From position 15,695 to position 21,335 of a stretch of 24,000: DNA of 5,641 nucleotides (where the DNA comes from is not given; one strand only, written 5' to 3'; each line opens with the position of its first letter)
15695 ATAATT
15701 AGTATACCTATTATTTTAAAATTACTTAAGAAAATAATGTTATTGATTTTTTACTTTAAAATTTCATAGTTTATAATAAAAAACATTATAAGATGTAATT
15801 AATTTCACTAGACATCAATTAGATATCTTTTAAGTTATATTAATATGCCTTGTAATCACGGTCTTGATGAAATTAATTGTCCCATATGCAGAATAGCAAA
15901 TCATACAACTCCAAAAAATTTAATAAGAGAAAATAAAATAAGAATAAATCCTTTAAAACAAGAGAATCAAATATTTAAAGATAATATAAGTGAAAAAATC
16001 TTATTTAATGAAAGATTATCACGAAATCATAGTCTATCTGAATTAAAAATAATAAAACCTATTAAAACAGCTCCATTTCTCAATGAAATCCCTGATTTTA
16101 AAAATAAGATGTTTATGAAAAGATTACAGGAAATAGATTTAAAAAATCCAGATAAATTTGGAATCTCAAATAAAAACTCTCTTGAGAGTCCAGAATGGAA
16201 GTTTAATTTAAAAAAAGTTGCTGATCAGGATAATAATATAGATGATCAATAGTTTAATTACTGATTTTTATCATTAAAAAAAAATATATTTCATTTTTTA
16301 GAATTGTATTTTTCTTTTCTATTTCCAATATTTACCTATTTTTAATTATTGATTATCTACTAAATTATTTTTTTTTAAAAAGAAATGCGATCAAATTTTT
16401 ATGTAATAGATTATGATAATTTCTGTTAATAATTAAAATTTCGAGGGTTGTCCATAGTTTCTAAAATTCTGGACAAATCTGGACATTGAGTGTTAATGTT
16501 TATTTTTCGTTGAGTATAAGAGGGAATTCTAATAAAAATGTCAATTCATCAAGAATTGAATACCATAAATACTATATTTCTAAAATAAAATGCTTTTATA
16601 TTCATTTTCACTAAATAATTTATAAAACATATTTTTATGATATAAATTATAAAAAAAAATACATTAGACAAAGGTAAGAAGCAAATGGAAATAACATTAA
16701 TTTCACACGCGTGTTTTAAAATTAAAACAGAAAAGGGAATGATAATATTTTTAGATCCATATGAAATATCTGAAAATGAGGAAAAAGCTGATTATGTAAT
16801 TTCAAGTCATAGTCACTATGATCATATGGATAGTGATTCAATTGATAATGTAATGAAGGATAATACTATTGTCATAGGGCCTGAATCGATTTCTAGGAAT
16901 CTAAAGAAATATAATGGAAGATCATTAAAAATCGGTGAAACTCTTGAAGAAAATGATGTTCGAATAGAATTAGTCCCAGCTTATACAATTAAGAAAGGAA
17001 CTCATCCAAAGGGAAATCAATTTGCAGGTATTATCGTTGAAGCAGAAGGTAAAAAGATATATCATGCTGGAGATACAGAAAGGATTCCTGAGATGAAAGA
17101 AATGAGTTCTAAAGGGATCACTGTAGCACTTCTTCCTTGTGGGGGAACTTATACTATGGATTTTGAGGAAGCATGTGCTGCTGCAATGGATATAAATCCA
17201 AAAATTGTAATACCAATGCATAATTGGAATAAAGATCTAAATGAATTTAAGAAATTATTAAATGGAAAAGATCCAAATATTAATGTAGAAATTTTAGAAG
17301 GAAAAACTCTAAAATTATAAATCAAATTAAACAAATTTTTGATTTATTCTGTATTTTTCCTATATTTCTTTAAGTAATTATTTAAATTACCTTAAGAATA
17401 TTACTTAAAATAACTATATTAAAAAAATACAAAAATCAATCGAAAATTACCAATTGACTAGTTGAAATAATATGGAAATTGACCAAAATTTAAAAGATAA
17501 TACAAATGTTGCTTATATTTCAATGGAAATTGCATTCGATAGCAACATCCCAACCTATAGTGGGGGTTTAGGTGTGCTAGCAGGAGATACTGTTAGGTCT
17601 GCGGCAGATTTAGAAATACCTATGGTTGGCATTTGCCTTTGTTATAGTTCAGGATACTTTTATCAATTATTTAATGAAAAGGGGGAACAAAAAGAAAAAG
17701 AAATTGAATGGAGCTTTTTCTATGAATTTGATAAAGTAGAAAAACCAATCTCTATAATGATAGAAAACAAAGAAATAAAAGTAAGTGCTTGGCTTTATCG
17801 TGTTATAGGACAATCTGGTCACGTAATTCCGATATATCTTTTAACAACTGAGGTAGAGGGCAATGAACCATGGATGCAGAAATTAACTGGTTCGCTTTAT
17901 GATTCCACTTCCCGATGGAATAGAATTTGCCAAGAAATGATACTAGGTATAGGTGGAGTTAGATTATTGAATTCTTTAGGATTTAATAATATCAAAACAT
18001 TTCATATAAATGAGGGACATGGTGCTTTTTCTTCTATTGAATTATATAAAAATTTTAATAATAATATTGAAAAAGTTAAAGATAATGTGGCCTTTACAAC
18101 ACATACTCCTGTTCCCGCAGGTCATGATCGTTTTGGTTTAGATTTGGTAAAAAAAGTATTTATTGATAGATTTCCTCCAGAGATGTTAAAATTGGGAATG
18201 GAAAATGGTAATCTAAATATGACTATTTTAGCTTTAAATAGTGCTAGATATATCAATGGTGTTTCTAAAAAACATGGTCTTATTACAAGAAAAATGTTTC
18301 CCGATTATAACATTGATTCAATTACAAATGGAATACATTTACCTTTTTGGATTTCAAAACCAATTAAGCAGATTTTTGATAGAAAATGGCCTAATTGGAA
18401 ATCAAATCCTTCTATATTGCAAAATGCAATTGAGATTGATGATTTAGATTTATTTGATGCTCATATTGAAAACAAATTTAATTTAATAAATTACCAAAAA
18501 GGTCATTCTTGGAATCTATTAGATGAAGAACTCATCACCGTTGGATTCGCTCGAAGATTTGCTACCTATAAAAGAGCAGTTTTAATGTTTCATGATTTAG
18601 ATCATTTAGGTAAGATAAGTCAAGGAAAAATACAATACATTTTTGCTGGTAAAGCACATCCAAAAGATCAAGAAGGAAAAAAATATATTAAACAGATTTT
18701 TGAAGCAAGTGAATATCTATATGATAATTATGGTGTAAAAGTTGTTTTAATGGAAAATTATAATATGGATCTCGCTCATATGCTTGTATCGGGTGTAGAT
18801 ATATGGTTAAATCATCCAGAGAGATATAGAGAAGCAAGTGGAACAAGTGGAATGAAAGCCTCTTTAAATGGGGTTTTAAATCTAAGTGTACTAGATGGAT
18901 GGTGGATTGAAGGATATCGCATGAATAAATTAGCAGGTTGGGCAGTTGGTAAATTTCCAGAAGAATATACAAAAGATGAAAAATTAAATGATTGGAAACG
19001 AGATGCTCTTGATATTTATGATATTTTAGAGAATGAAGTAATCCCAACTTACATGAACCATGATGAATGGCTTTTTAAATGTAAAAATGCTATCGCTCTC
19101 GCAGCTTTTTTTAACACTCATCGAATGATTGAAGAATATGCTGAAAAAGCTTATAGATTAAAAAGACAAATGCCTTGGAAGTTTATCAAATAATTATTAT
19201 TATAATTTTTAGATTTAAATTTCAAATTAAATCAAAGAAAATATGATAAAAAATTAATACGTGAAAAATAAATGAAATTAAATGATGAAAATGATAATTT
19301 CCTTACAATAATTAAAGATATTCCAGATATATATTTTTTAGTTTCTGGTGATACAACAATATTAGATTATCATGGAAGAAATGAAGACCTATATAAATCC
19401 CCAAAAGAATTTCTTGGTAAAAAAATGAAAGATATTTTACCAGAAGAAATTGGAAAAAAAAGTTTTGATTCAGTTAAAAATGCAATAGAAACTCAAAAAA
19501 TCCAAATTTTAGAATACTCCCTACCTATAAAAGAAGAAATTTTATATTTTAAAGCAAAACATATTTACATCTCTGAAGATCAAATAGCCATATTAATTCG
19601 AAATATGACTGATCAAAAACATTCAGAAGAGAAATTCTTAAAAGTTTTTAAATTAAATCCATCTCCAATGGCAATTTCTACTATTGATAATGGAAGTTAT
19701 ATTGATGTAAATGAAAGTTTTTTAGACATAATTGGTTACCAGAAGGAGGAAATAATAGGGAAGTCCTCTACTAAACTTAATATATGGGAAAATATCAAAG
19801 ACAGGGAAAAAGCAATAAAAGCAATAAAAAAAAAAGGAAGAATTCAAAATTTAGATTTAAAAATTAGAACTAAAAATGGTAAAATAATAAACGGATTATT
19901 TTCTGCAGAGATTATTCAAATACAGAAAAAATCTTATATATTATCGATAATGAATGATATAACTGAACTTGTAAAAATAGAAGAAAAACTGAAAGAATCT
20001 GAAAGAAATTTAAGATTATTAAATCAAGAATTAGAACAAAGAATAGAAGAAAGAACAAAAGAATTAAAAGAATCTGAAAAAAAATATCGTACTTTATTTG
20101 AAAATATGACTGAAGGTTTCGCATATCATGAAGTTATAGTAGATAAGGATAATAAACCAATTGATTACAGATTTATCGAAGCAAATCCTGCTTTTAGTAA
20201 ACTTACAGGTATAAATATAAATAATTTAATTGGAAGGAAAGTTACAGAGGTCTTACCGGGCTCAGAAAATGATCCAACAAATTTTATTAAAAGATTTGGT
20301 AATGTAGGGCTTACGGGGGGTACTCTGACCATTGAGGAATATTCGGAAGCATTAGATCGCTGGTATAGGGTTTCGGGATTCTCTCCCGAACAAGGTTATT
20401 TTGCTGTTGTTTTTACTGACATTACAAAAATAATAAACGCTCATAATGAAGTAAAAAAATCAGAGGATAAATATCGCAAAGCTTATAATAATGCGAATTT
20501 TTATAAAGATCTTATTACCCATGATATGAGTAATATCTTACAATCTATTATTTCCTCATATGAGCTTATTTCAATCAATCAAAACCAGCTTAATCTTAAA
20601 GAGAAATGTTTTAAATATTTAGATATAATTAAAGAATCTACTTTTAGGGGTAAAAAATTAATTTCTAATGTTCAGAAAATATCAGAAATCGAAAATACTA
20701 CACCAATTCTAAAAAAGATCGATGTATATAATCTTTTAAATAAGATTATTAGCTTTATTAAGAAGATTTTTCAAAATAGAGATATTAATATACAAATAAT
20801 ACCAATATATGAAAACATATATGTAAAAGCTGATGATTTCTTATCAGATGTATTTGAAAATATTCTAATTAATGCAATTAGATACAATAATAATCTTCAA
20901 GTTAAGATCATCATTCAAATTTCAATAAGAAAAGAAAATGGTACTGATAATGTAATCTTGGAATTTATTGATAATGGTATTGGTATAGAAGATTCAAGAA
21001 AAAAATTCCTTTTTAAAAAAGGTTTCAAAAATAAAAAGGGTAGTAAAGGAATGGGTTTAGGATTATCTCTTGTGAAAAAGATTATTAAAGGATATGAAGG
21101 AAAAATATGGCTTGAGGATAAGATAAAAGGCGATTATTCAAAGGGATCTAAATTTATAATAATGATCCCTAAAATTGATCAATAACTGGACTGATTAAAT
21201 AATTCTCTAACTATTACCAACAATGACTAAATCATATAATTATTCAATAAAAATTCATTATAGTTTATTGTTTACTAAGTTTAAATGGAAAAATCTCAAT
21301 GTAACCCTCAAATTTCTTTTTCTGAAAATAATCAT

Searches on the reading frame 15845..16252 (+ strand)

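Call 9: search_protein_families(library=pfam, proteins=[window:15845-16252:+], max_evalue=0.01)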
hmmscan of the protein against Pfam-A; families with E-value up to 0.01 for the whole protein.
window:15845-16252:+ (135 aa): 0 families

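Call 40: search_protein_families(library=pfam, proteins=[window:15845-16252:+], max_evalue=10)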
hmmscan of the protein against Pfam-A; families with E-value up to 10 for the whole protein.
window:15845-16252:+ (135 aa): 1 family
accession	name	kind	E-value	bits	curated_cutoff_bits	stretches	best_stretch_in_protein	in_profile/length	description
PF07324.16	DGCR6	-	0.093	12.9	29.6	1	19-103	70-150/194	DiGeorge syndrome critical region 6 (DGCR6) protein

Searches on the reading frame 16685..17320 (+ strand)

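Call 9: search_protein_families(library=pfam, proteins=[window:16685-17320:+], max_evalue=0.01)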
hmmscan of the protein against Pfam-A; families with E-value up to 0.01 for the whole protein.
window:16685-17320:+ (211 aa): 3 families
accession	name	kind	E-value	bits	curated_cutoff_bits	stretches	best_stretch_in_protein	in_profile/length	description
PF13483.12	Lactamase_B_3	-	1.6e-26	93.7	24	1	2-179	1-160/160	Beta-lactamase superfamily domain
PF12706.13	Lactamase_B_2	-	5.9e-21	75.4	27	1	30-179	26-199/200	Beta-lactamase superfamily domain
PF00753.33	Lactamase_B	-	2.5e-05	24.7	22.7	0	23-48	33-57/196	Metallo-beta-lactamase superfamily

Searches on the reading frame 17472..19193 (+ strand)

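Call 9: search_protein_families(library=pfam, proteins=[window:17472-19193:+], max_evalue=0.01)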
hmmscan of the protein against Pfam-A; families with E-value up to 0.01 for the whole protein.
window:17472-19193:+ (573 aa): 1 family
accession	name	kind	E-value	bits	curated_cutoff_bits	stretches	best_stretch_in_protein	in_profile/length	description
PF00343.26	Phosphorylase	-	9e-32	110.6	27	2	245-480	321-583/713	Carbohydrate phosphorylase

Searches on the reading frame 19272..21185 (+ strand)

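Call 9: search_protein_families(library=pfam, proteins=[window:19272-21185:+], max_evalue=0.01)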
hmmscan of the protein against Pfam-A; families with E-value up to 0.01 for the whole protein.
window:19272-21185:+ (637 aa): 7 families
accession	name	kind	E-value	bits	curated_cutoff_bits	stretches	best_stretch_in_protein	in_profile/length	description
PF13426.13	PAS_9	-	5.4e-22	78.5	27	2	132-232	3-103/103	PAS domain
PF02518.31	HATPase_c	-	9.6e-18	65.1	26.4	1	522-634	4-109/111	Histidine kinase-, DNA gyrase B-, and HSP90-like ATPase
PF13188.13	PAS_8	-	2.1e-14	53.3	21.8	2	271-334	2-53/65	PAS domain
PF08448.16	PAS_4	-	3e-09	37.5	23.1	0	298-341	14-55/110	PAS fold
PF00989.32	PAS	-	1.1e-08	35.4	22.6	1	130-207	11-88/113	PAS fold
PF08447.18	PAS_3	-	8.6e-08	32.8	25.6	1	144-207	2-67/89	PAS fold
PF14501.12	HATPase_c_5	-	1.6e-05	25.1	22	1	524-615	6-89/102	GHKL domain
